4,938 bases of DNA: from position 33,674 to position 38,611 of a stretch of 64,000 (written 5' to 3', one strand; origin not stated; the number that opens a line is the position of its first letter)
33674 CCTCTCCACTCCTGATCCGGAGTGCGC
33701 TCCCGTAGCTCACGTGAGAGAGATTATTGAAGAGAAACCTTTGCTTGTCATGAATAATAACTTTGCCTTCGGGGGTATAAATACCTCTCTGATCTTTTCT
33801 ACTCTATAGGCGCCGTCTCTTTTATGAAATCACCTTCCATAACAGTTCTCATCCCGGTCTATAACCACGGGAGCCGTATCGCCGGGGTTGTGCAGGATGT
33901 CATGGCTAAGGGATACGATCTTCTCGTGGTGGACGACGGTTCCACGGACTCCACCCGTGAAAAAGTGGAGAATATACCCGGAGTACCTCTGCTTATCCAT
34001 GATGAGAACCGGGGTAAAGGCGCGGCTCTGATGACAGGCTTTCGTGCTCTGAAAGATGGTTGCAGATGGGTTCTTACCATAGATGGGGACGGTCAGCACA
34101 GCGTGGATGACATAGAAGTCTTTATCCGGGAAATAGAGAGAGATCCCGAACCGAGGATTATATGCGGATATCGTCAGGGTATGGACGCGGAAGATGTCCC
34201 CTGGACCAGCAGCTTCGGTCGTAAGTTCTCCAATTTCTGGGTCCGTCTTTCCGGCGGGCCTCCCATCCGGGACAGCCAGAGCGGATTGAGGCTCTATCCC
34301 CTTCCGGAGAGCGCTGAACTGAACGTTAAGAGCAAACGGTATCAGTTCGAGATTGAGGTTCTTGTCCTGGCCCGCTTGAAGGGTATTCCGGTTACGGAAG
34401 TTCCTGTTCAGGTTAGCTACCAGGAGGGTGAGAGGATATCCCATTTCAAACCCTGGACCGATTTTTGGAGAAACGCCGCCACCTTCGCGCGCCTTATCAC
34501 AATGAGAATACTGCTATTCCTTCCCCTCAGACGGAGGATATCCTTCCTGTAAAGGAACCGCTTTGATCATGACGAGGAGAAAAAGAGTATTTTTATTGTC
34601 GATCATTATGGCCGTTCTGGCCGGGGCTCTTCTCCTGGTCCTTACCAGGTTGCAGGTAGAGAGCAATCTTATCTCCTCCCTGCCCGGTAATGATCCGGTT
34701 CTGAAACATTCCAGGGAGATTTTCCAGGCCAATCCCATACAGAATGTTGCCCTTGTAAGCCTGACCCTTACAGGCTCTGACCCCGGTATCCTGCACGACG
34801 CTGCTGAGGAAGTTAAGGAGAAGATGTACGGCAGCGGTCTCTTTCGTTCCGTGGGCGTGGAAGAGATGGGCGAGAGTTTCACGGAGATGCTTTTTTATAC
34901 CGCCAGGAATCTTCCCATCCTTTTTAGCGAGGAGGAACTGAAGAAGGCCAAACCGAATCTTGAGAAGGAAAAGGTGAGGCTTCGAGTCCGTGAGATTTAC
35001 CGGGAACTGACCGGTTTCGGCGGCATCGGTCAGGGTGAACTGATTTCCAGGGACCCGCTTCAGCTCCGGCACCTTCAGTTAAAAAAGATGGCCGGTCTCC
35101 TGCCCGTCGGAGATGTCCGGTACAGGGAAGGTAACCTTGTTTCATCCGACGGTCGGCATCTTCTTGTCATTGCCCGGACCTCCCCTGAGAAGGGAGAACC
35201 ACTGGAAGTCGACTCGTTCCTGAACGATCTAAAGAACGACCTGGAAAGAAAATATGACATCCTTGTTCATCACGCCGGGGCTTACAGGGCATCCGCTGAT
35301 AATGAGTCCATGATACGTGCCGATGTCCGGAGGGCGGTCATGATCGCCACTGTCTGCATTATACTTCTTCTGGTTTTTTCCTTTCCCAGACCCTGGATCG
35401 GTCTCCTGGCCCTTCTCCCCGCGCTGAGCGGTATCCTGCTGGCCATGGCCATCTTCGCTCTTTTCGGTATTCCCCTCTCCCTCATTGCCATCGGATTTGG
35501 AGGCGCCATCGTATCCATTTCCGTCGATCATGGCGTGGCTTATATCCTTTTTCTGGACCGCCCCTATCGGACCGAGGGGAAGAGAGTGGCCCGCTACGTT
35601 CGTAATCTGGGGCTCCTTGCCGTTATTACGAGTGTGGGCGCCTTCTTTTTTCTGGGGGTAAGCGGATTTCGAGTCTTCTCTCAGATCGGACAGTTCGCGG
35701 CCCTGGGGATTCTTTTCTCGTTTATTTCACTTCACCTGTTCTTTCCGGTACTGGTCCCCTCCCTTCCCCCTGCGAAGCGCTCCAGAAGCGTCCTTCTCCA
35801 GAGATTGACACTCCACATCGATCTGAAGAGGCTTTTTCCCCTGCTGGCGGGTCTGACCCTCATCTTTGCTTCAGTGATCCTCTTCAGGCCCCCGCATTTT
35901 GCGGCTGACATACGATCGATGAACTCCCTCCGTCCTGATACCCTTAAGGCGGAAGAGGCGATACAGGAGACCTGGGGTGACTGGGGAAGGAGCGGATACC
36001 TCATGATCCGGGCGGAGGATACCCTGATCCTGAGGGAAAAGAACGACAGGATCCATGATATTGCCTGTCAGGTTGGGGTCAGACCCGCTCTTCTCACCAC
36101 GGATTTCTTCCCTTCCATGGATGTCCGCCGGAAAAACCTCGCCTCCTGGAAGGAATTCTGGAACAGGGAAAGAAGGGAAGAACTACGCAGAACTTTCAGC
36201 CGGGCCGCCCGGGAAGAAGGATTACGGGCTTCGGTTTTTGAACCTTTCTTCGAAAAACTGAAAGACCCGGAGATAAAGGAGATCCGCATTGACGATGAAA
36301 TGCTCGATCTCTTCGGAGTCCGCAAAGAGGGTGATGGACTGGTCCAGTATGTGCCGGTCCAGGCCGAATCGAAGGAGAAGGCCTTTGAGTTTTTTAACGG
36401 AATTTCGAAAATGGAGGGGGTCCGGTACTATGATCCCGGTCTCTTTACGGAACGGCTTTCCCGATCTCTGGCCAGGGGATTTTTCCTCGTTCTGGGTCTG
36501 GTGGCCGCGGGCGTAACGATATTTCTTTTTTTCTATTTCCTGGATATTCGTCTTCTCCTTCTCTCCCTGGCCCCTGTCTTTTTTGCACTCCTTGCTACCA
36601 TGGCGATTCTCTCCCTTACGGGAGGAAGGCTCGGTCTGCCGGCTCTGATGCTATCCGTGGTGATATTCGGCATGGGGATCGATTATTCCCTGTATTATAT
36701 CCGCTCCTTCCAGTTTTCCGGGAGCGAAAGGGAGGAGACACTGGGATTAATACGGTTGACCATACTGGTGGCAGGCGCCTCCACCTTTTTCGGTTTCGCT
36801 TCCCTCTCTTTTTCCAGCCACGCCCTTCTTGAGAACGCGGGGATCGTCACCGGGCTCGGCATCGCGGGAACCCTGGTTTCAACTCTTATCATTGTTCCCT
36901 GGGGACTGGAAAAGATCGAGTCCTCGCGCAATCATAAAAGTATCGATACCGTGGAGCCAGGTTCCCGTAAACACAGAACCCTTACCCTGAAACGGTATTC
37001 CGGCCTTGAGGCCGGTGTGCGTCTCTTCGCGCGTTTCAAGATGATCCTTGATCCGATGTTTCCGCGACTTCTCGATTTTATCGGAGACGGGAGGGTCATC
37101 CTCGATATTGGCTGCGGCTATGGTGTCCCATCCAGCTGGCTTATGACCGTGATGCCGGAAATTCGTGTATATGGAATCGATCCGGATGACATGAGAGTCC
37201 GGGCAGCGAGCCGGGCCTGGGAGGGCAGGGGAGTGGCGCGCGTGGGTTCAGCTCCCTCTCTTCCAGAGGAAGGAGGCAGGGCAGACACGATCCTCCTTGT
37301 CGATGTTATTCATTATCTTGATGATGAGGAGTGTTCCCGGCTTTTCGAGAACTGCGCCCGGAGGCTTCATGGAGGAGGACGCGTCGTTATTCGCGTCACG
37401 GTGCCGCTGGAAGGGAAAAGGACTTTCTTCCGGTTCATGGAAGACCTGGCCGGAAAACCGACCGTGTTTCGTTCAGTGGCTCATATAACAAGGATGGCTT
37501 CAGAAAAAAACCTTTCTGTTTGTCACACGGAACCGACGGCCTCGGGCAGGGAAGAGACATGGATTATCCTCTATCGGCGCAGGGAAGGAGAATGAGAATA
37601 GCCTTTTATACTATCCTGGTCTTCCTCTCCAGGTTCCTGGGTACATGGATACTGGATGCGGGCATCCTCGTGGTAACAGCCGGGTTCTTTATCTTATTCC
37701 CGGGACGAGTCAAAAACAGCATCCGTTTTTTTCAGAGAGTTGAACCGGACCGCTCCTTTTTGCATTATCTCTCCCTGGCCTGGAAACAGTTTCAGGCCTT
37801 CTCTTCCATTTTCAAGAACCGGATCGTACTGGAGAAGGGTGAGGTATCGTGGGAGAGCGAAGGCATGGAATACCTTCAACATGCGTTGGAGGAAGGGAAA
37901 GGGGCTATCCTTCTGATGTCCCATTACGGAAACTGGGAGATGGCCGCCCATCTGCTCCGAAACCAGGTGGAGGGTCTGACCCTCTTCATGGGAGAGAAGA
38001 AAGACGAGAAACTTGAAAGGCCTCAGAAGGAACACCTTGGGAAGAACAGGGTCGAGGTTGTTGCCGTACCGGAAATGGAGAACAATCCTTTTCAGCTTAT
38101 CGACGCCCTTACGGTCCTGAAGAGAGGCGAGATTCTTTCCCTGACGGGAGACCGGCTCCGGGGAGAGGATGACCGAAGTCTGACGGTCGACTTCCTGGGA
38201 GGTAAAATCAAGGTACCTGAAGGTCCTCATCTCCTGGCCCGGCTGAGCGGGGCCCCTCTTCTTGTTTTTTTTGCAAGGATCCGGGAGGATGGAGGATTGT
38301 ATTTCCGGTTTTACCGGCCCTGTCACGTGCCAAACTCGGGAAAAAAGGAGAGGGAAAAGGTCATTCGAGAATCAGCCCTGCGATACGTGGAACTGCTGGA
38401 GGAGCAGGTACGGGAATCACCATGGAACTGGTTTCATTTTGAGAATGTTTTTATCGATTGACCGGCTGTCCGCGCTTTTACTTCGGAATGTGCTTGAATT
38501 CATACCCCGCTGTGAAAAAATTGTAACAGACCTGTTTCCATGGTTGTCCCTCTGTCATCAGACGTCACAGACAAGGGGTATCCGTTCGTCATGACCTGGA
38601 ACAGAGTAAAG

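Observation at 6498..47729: An 11-bp palindrome, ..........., is iterated 17 times regardless of reading frame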

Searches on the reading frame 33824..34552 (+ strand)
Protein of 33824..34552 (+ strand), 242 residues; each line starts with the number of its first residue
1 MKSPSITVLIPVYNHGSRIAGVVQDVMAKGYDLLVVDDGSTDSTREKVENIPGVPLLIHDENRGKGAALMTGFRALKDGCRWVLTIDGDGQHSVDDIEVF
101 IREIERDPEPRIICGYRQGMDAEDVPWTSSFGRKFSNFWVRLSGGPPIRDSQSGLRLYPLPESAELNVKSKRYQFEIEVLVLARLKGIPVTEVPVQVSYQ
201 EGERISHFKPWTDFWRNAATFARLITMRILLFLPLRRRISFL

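Call 68: search_protein_families(library=pfam, proteins=[window:33824-34552:+])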
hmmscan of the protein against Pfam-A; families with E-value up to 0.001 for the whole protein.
window:33824-34552:+ (242 aa): 2 families
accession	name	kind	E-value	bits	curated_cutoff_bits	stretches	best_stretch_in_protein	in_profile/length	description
PF00535.33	Glycos_transf_2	-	3.7e-22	79.5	23.3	1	7-128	1-127/168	Glycosyl transferase family 2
PF10111.15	Glyco_tranf_2_2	-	0.00082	19.4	27.3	0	7-102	1-104/276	Glycosyltransferase like family 2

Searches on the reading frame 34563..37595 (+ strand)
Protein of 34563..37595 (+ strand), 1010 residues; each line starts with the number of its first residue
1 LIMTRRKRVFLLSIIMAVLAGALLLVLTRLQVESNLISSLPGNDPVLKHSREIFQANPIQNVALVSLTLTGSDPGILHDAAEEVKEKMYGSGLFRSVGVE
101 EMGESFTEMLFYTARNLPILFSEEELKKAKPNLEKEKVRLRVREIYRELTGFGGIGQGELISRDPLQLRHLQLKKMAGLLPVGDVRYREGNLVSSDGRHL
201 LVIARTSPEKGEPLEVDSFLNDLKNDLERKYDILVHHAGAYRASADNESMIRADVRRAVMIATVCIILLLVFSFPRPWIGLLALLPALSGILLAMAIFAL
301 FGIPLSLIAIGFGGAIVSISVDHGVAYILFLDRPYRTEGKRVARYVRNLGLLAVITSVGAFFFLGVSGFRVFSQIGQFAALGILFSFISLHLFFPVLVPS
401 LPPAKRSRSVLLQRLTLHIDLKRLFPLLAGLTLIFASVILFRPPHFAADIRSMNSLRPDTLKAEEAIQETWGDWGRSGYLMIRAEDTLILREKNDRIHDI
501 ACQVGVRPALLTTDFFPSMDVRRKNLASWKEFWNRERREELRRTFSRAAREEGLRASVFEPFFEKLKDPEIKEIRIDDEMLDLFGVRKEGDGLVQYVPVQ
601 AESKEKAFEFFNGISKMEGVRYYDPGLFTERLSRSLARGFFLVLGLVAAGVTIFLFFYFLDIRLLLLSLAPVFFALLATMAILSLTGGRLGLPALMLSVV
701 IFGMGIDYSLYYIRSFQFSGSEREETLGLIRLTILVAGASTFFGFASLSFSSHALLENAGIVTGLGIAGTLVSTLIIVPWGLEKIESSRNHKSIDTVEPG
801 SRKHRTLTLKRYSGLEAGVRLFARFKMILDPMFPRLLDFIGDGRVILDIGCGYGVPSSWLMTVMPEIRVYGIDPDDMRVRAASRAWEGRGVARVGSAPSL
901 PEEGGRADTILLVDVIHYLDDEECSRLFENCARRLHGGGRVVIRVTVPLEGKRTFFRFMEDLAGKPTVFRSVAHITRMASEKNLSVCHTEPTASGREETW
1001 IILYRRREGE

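Call 6: search_protein_families(library=pfam, proteins=[window:34563-37595:+])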
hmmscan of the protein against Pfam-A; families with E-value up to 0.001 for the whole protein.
window:34563-37595:+ (1010 aa): 10 families
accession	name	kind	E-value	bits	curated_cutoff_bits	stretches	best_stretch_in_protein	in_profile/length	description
PF13649.12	Methyltransf_25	-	6.4e-13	49.6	27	1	846-939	1-97/97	Methyltransferase domain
PF08241.18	Methyltransf_11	-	1.8e-12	48.2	21.2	1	847-943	1-95/95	Methyltransferase domain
PF03176.21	MMPL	-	3.2e-10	39.9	20.5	1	189-398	77-299/333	MMPL family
PF08242.18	Methyltransf_12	-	1.7e-09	38.7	30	1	847-941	1-98/98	Methyltransferase domain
PF13489.12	Methyltransf_23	-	2.2e-08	34.5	27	1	834-946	14-119/164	Methyltransferase domain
PF00891.24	Methyltransf_2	-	7.6e-07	29.1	22.3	1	844-944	64-165/210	O-methyltransferase domain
PF05175.20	MTS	-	9.2e-06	25.8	23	1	843-947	32-142/170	Methyltransferase small domain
PF13847.12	Methyltransf_31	-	1.7e-05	24.9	27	1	842-945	3-111/145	Methyltransferase domain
PF18949.5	DUF5693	-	6.5e-05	22.1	29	0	204-384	269-445/609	Family of unknown function (DUF5693)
PF12349.14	Sterol-sensing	-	0.00015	22.1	22.3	1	276-395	5-130/153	Sterol-sensing domain of SREBP cleavage-activation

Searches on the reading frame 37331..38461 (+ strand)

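Call 18: search_protein_families(library=pfam, proteins=[window:37331-38461:+])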
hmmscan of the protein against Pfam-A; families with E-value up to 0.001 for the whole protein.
window:37331-38461:+ (376 aa): 1 family
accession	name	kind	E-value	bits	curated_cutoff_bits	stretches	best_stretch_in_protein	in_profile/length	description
PF03279.18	Lip_A_acyltrans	-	2.8e-17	63.3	22.3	1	175-372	106-291/295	Bacterial lipid A biosynthesis acyltransferase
